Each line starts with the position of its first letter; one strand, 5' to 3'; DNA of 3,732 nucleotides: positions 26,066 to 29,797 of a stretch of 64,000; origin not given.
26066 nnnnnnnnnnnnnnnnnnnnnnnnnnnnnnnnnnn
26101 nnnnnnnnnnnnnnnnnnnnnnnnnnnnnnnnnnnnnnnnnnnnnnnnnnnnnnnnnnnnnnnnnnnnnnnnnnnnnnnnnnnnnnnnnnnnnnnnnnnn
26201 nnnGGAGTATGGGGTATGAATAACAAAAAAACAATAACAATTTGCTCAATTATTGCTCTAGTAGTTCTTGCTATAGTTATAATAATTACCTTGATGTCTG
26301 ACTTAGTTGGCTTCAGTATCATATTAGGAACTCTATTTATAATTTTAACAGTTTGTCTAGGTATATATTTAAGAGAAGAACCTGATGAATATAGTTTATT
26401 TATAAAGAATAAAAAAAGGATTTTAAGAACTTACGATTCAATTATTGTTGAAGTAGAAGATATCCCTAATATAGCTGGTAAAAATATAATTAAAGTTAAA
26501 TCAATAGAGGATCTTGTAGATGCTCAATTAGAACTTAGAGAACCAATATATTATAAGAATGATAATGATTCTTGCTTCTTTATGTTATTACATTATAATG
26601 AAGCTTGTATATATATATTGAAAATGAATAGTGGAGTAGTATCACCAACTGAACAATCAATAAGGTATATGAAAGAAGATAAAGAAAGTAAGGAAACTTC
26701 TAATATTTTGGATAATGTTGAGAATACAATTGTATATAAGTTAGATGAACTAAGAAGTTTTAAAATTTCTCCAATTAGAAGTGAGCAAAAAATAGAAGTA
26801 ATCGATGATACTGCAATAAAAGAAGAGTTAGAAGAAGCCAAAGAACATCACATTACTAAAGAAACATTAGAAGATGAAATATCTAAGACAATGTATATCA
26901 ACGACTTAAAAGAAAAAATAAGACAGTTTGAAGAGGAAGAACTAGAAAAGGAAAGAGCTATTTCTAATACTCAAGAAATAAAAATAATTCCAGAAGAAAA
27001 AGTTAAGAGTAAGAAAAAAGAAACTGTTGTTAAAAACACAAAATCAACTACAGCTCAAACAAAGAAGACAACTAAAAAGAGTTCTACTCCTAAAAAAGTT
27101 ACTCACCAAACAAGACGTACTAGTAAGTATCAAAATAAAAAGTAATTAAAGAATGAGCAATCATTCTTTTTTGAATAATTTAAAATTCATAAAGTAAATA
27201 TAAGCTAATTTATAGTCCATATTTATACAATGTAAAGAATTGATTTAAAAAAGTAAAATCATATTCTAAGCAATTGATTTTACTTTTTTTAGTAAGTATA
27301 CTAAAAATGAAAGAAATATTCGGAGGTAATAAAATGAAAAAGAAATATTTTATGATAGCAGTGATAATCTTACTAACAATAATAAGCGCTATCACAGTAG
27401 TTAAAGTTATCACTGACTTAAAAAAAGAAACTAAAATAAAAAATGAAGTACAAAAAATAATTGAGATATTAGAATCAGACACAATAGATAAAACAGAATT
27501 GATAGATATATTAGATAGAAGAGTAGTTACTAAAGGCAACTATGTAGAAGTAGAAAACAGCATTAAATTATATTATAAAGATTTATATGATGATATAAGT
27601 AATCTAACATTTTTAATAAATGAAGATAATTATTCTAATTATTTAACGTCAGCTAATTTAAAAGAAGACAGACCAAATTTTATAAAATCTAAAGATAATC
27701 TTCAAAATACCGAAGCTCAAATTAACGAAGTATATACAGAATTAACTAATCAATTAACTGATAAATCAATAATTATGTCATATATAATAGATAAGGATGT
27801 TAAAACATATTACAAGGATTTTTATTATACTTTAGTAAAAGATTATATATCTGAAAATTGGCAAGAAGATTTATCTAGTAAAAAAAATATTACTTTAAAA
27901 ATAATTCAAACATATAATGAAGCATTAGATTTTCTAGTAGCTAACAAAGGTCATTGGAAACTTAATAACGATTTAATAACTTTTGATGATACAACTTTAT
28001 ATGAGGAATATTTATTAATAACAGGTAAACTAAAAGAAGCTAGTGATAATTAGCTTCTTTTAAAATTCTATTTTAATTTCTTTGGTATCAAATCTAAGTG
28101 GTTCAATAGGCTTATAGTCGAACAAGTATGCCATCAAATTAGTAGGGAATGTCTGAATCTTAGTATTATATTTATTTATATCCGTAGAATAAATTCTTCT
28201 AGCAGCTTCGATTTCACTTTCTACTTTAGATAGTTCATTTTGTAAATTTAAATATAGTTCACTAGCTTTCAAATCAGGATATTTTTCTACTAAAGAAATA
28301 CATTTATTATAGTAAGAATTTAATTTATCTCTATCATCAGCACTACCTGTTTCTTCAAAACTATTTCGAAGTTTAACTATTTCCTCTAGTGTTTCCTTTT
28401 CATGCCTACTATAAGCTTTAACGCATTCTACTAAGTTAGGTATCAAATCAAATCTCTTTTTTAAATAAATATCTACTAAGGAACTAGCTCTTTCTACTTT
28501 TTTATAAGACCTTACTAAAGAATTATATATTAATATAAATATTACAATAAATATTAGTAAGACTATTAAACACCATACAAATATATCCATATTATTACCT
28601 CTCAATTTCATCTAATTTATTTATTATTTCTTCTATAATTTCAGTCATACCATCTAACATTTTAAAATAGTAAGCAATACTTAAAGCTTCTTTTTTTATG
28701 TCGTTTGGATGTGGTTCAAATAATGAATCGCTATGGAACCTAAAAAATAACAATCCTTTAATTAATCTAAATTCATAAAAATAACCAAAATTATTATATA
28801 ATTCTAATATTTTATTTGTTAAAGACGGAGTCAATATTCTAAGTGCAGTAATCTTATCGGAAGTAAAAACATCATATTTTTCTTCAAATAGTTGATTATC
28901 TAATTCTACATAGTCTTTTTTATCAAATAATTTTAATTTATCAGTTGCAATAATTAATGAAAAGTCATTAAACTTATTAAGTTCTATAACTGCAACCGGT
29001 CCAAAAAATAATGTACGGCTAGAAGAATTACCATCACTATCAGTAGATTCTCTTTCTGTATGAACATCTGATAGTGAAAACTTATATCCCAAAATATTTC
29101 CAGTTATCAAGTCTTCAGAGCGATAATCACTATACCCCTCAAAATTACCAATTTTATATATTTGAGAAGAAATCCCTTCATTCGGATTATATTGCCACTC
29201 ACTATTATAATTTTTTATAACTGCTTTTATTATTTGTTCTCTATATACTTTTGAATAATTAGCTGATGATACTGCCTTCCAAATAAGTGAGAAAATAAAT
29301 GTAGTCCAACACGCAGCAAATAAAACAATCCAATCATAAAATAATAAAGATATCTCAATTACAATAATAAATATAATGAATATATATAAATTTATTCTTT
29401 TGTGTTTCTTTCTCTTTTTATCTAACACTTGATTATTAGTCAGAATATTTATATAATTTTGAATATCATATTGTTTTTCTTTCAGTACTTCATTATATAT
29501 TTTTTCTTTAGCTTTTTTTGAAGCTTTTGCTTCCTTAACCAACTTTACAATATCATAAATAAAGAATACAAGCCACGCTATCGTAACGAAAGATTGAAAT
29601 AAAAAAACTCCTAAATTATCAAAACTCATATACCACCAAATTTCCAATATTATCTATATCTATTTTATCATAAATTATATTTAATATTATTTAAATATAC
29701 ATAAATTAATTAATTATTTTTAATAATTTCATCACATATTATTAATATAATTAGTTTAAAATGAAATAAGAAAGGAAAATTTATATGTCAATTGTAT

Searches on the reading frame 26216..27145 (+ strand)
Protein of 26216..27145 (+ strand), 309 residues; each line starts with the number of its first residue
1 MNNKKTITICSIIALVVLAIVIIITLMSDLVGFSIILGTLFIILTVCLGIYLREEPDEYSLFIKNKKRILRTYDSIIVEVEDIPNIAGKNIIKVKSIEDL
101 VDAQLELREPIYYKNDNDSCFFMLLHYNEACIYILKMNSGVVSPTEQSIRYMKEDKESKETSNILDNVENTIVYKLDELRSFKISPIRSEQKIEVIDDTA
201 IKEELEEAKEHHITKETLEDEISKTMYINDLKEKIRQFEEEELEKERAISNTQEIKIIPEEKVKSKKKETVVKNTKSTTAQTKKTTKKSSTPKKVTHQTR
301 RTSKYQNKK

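Call 3: search_protein_families(library=pfam, proteins=[window:26216-27145:+], max_evalue=0.1)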
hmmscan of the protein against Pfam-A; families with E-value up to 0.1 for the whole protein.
window:26216-27145:+ (309 aa): 2 families
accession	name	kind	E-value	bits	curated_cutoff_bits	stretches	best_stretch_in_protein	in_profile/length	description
PF17231.7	DUF5305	-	7.7e-11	42.3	29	1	35-123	121-209/217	Family of unknown function (DUF5305)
PF02724.19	CDC45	-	0.00033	19.5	34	1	154-306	75-213/624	CDC45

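Call 4: search_protein_families(library=ncbifam, proteins=[window:26216-27145:+], max_evalue=0.1)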
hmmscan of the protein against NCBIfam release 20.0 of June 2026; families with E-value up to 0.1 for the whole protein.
window:26216-27145:+ (309 aa): 0 families

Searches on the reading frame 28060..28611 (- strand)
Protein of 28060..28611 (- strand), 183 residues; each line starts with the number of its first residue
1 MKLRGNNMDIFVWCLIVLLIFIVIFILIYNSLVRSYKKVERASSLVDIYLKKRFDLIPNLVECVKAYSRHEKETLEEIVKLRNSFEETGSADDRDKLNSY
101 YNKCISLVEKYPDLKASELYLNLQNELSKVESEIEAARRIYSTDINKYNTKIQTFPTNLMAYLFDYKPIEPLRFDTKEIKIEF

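Call 3: search_protein_families(library=pfam, proteins=[window:28060-28611:-], max_evalue=0.1)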
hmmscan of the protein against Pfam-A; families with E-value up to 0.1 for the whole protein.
window:28060-28611:- (183 aa): 6 families
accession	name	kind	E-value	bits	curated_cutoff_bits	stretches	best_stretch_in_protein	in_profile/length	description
PF04011.17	LemA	-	2.2e-40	138.4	26.2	1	44-178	3-141/149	LemA family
PF01921.24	tRNA-synt_1f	-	0.011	15.1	27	1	34-151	75-194/360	tRNA synthetases class I (K)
PF06780.16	Erp_C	-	0.018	15.5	24.3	1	65-148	50-130/140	Erp protein C-terminus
PF25569.1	TPR_ZFYVE26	-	0.032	14.9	27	0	72-135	16-79/123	ZFYVE26-like, TPR repeats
PF04353.18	Rsd_AlgQ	-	0.085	13.3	35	0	35-78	8-51/150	Regulator of RNA polymerase sigma(70) subunit, Rsd/AlgQ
PF13022.12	HTH_Tnp_1_2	-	0.089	13.3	27.9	0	95-136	66-111/122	Helix-turn-helix of insertion element transposase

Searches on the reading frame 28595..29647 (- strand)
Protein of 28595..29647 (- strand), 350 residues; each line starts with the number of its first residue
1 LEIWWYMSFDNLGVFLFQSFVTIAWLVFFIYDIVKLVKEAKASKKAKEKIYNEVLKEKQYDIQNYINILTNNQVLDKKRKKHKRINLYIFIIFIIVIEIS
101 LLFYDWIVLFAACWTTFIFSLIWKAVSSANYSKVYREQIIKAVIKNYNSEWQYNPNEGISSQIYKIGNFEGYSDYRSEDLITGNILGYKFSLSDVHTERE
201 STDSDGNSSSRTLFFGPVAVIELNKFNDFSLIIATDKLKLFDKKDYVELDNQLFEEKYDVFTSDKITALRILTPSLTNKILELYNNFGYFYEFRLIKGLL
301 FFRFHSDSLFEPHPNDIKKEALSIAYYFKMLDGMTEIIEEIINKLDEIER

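Call 3: search_protein_families(library=pfam, proteins=[window:28595-29647:-], max_evalue=0.1)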
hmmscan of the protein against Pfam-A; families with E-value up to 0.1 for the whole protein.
window:28595-29647:- (350 aa): 2 families
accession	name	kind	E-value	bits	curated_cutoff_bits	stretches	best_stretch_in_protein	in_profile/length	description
PF11335.13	DUF3137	-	1.2e-16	61.3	26.1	1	212-341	1-137/139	Protein of unknown function (DUF3137)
PF00029.24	Connexin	-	0.031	14.5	31.3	1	20-107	82-167/225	Connexin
